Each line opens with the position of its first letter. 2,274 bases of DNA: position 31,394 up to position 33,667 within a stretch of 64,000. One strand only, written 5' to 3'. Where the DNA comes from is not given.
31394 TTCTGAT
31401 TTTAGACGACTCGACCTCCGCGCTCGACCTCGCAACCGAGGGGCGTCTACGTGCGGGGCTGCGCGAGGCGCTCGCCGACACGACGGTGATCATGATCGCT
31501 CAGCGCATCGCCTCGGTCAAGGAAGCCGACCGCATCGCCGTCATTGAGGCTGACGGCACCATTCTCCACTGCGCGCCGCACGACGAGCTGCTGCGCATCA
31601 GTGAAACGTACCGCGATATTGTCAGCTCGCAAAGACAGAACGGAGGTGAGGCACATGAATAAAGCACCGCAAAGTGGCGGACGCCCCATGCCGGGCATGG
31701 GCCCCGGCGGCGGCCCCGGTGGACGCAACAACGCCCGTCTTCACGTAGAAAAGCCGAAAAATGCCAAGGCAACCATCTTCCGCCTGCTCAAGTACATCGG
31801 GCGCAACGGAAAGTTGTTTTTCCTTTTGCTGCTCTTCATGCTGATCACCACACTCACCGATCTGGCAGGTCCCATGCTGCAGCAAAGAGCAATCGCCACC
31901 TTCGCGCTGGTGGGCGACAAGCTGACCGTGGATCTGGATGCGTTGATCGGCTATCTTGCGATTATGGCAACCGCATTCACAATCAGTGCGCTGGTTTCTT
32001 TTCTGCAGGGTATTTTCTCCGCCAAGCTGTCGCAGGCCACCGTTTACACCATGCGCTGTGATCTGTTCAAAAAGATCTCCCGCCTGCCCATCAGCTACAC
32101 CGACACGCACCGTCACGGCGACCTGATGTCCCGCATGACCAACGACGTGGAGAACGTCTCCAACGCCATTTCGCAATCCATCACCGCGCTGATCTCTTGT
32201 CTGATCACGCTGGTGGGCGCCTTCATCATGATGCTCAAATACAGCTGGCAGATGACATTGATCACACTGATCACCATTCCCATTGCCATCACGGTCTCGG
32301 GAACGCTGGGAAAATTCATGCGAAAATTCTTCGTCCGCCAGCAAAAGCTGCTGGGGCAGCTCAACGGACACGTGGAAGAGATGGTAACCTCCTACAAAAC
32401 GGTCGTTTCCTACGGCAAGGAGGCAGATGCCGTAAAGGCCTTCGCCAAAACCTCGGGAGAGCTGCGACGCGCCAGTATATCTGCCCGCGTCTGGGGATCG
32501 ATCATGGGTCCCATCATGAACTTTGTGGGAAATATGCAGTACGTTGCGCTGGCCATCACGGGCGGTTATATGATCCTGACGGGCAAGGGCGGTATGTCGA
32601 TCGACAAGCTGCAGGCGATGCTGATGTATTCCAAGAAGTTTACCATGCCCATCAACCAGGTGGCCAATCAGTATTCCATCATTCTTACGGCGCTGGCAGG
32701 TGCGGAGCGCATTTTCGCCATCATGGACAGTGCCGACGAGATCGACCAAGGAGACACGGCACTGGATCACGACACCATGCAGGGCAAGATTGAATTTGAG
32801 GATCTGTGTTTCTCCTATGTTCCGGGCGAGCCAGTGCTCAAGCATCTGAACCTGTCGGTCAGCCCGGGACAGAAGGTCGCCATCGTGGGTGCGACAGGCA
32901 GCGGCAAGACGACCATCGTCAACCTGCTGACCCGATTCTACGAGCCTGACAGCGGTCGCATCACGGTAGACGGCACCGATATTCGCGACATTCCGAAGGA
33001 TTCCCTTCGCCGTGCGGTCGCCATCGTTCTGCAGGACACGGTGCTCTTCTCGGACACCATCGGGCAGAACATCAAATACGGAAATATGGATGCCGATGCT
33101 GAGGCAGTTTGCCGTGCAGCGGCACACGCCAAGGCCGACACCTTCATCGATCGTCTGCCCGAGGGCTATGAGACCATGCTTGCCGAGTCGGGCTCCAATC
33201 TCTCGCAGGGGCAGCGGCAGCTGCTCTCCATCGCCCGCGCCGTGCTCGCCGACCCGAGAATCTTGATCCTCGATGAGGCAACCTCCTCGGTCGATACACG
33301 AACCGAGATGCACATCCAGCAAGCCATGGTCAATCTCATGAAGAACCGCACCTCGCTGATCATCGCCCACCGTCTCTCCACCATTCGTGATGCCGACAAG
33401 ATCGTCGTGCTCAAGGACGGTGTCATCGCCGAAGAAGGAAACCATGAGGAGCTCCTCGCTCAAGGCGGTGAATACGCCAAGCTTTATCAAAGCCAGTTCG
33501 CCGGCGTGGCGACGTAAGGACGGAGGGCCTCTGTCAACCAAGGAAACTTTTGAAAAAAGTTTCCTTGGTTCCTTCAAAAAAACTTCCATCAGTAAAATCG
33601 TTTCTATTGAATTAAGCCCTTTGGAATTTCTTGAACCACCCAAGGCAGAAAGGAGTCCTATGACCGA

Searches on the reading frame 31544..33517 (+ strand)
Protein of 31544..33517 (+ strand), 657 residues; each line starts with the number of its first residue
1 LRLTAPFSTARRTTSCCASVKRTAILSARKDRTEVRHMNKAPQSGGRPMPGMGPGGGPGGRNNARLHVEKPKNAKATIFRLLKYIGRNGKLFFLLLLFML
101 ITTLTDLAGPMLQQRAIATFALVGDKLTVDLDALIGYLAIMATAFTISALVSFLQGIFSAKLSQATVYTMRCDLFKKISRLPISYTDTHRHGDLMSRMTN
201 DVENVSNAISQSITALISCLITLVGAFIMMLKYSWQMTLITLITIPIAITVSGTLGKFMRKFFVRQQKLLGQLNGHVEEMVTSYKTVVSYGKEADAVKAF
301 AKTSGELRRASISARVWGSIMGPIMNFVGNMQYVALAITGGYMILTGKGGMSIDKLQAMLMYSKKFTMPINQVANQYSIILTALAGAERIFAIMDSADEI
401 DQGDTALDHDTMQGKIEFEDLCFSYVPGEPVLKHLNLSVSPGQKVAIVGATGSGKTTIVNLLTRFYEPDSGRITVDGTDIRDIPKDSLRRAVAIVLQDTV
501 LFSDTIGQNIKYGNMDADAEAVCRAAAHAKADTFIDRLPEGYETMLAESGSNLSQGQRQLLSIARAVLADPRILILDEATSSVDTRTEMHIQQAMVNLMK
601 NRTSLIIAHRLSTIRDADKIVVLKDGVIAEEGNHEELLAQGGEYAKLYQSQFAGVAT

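Call 24: search_protein_families(library=pfam, proteins=[window:31544-33517:+])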
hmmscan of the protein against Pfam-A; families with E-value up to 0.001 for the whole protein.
window:31544-33517:+ (657 aa): 5 families
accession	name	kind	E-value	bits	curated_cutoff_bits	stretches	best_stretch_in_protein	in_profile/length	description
PF00664.28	ABC_membrane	-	3.3e-52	178.3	28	1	93-369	2-273/274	ABC transporter transmembrane region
PF00005.33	ABC_tran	-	3.6e-33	115.5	25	1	432-581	1-137/137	ABC transporter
PF02463.25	SMC_N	-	7.9e-05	22.6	40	0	552-623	136-211/220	RecF/RecN/SMC N terminal domain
PF13401.12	AAA_22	-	0.00027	21.7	27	0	445-581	8-95/130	AAA domain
PF13304.12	AAA_21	-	0.00075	20.1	27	0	551-607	236-295/304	AAA domain, putative AbiEii toxin, Type IV TA system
